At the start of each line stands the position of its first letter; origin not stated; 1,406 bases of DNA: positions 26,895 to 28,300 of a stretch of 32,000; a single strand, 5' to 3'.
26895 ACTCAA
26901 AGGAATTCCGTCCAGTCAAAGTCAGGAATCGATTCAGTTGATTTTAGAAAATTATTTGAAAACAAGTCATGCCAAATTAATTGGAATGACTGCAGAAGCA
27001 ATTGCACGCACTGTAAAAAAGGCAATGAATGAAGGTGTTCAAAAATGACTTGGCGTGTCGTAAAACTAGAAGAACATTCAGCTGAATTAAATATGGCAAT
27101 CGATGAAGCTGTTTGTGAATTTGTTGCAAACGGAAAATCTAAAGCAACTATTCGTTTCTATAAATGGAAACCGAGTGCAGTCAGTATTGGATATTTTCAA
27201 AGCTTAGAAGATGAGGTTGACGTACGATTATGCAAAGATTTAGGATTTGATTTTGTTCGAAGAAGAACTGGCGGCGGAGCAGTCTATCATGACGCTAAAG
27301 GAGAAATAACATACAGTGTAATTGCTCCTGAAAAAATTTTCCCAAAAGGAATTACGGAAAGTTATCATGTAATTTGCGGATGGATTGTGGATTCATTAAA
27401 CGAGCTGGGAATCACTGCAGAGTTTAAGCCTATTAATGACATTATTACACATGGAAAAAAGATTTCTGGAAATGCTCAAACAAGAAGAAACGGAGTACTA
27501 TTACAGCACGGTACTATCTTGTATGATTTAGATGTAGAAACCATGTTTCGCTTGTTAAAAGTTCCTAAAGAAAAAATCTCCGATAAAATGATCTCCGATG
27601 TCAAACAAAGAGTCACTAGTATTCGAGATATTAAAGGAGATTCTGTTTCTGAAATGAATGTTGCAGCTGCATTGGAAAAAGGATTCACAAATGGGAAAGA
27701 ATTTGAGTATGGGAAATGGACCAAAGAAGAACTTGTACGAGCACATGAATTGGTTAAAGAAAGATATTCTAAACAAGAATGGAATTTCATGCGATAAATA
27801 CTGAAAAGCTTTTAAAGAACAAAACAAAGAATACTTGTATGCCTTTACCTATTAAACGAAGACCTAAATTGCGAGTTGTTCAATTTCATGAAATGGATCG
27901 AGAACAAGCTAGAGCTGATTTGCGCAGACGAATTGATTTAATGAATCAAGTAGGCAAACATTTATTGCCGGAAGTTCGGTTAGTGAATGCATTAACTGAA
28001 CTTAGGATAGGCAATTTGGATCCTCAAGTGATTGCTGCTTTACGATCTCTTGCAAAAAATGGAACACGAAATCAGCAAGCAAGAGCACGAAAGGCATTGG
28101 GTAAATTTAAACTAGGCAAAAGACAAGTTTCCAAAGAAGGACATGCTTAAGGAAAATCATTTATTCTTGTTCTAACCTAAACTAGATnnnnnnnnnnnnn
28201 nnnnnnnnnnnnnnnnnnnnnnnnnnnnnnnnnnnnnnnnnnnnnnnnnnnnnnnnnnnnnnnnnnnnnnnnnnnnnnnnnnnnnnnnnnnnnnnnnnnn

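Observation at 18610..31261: Scattered plus-strand ORFans sharing an arginine/lysine-rich N-terminal arm with a basic-basic-Pro signature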

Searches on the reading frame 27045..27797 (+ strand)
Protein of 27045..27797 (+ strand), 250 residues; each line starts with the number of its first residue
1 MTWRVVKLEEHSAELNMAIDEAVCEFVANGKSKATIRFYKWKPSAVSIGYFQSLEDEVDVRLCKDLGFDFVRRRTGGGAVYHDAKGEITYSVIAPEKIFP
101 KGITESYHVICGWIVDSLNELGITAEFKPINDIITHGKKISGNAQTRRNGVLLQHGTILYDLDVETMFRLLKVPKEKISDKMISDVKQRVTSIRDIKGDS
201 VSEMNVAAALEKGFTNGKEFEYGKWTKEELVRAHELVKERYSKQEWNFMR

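Call 21: search_protein_families(library=pfam, proteins=[window:27045-27797:+], max_evalue=0.00001)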
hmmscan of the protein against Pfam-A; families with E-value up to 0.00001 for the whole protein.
window:27045-27797:+ (250 aa): 2 families
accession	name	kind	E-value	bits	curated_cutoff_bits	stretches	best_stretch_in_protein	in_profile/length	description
PF21948.1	LplA-B_cat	-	2.4e-56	191.3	27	1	14-214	3-199/200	Lipoyl protein ligase A/B catalytic domain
PF03099.24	BPL_LplA_LipB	-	3.8e-14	53.2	21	1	54-163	7-133/133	Biotin/lipoate A/B protein ligase family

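Call 23: find_related_loci(query=window:27045-27797:+, collection=genome_contigs, flank=10000)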
Query window:27045-27797:+ (250 aa) in genome_contigs; peptide patterns used: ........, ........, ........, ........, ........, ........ (x = any residue, [..] = any of these).
399 stretches matched a pattern; 317 encode a relative of the query (tblastn E <= 1e-3); the best 80 are kept; 80 distinct loci.
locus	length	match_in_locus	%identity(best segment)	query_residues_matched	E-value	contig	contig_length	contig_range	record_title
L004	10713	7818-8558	71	3-250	2e-118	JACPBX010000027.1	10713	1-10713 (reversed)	MAG: Candidatus Woesearchaeota archaeon isolate NC_groundwater_268_Ag_S-0.2um_49_15 S5_GD2017_2_S2_scaffold_4622, whole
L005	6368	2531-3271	71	3-250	9e-118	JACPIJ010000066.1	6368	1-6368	MAG: Candidatus Woesearchaeota archaeon isolate NC_groundwater_437_Ag_B-0.1um_48_22 GD18-4_B1_scaffold_1610500, whole ge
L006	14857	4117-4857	70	3-250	1e-115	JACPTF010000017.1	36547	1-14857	MAG: Candidatus Woesearchaeota archaeon isolate NC_groundwater_725_Ag_S-0.2um_48_19 S36_SO-2_scaffold_551870, whole geno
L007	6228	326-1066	69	3-250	1e-115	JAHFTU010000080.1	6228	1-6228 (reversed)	MAG: Candidatus Woesearchaeota archaeon isolate nzgw63 NODE_8808_length_6229_cov_5.378847, whole genome shotgun sequence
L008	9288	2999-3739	68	3-250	6e-113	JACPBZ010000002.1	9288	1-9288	MAG: Candidatus Woesearchaeota archaeon isolate NC_groundwater_270_Ag_S-0.2um_49_8 S5_GD2017_2_S2_scaffold_5680, whole g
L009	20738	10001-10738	68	3-250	5e-113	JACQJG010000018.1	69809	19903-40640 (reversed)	MAG: Candidatus Iainarchaeum archaeon isolate NC_groundwater_1145_Ag_S-0.1um_48_87 S_p1_S3_coassembly_k141_1986220, whol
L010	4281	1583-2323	68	3-250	2e-113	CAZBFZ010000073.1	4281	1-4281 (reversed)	MAG TPA_asm: uncultured Methanosarcinales archaeon isolate binchicken_co125_500 genome assembly, contig: NODE_41054_leng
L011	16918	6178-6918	68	3-250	7e-112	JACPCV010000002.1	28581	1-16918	MAG: Candidatus Woesearchaeota archaeon isolate NC_groundwater_292_Ag_S-0.65um_48_59 S6_GD2017_2_S65_scaffold_2144, whol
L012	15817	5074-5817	67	1-250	8e-111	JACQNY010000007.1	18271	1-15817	MAG: Candidatus Aenigmatarchaeota archaeon isolate NC_groundwater_1267_Ag_S-0.2um_45_36 S_p2_S4_coassembly_k141_104706,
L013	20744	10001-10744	67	1-250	2e-110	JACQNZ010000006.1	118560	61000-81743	MAG: Candidatus Aenigmatarchaeota archaeon isolate NC_groundwater_1268_Ag_S-0.2um_49_229 S_p2_S4_coassembly_k141_3191401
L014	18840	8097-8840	67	1-250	3e-109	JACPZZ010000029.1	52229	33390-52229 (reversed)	MAG: Candidatus Aenigmatarchaeota archaeon isolate NC_groundwater_903_Pr1_S-0.2um_45_27 Montesol18-Sp2_coassembly_scaffo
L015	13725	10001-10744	66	1-250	4e-109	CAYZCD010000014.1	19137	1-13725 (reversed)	MAG TPA_asm: uncultured archaeon isolate SRP269290_co1_1203 genome assembly, contig: NODE_3612_length_19137_cov_5.946180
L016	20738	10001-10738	65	3-250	3e-109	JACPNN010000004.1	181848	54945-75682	MAG: Candidatus Aenigmatarchaeota archaeon isolate NC_groundwater_576_Ag_S-0.2um_47_17 S36_SO-2_scaffold_88494, whole ge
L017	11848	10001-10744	66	1-250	5e-109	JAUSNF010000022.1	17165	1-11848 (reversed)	MAG: Candidatus Burarchaeum sp. isolate E19_metabat.bin.22 E19_k141_714765, whole genome shotgun sequence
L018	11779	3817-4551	69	3-248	2e-108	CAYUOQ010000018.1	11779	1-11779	MAG TPA_asm: uncultured Methanosarcinales archaeon isolate SRP269290_co3_865 genome assembly, contig: NODE_6680_length_1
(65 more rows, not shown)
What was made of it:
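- DPANN/CPR gene sharing is evident for LplA (call 23).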

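Call 39: search_protein_families(library=pfam, proteins=[L009:10759-11499:-, L009:12879-13220:-, L009:18064-18807:+, L009:18828-19571:-, L009:7004-7813:+, L009:4571-5014:+, L009:263-676:+], max_evalue=0.01)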
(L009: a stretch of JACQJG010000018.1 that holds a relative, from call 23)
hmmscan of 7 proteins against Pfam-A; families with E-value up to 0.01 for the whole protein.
L009:10759-11499:- (246 aa): 4 families
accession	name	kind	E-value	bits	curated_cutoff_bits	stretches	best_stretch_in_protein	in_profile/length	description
PF13489.12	Methyltransf_23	-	8.5e-06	26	27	1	69-205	12-124/164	Methyltransferase domain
PF13649.12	Methyltransf_25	-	8.7e-06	26.8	27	1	83-158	1-80/97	Methyltransferase domain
PF08241.18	Methyltransf_11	-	0.00041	21.4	21.2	1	84-157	1-74/95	Methyltransferase domain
PF08242.18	Methyltransf_12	-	0.0087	17.2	30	0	84-176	1-86/98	Methyltransferase domain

L009:12879-13220:- (113 aa): 1 family
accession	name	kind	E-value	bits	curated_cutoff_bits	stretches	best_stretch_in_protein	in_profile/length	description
PF03477.21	ATP-cone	-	6.9e-06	27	25.8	1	27-103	2-76/88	ATP cone domain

L009:18064-18807:+ (247 aa): 0 families

L009:18828-19571:- (247 aa): 0 families

L009:7004-7813:+ (269 aa): 0 families

L009:4571-5014:+ (147 aa): 0 families

L009:263-676:+ (137 aa): 0 families

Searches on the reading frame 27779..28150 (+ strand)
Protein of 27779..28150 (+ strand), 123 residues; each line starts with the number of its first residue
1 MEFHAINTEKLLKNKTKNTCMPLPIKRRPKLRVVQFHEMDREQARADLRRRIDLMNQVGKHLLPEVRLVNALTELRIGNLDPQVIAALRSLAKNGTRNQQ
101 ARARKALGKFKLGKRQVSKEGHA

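Call 4: search_protein_families(library=pfam, proteins=[window:27779-28150:+], max_evalue=1)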
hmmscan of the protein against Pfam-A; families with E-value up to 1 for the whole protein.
window:27779-28150:+ (123 aa): 0 families

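Call 5: search_protein_families(library=ncbifam, proteins=[window:27779-28150:+], max_evalue=1)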
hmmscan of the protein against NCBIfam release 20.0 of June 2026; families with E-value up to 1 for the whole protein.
window:27779-28150:+ (123 aa): 0 families

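Call 14: search_protein_families(library=phrogs, proteins=[window:27779-28150:+], max_evalue=0.1)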
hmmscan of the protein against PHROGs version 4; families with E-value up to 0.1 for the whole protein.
window:27779-28150:+ (123 aa): 1 family
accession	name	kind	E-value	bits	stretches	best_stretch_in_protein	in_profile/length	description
phrog_11791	-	unknown function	0.0018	18.9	1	40-118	83-163/173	-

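Call 15: search_protein_families(library=padloc, proteins=[window:27779-28150:+], max_evalue=0.1)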
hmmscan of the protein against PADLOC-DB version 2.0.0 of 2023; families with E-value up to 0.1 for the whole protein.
window:27779-28150:+ (123 aa): 0 families

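Call 69: search_solved_structures(query=window:27839-28150:+, max_evalue=1)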
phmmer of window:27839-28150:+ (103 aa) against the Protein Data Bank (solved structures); distinct sequences matched with E-value up to 1: 3.
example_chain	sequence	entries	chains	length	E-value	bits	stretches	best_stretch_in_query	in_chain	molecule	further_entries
4x9m_A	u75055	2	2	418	0.051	17.6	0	9-69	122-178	L-alpha-glycerophosphate oxidase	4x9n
4ld1_A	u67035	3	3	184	0.61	14.2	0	11-63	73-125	Uncharacterized protein | Centrosomal P4.1-associated protein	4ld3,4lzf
4bxp_A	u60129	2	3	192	0.7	14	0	11-62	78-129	CPAP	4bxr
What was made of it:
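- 27839..28150 (+): 103-aa very basic protein, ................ The mechanical ORF starts at 27779; pI 11.3 and 12.2% Arg are computed on that 123-aa ORF. It probably forms one transcription unit with 28188, which lies 38 nt downstream and has no TATA-like box of its own. No Pfam, NCBIfam or PDB match (calls 4, 5, 69).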
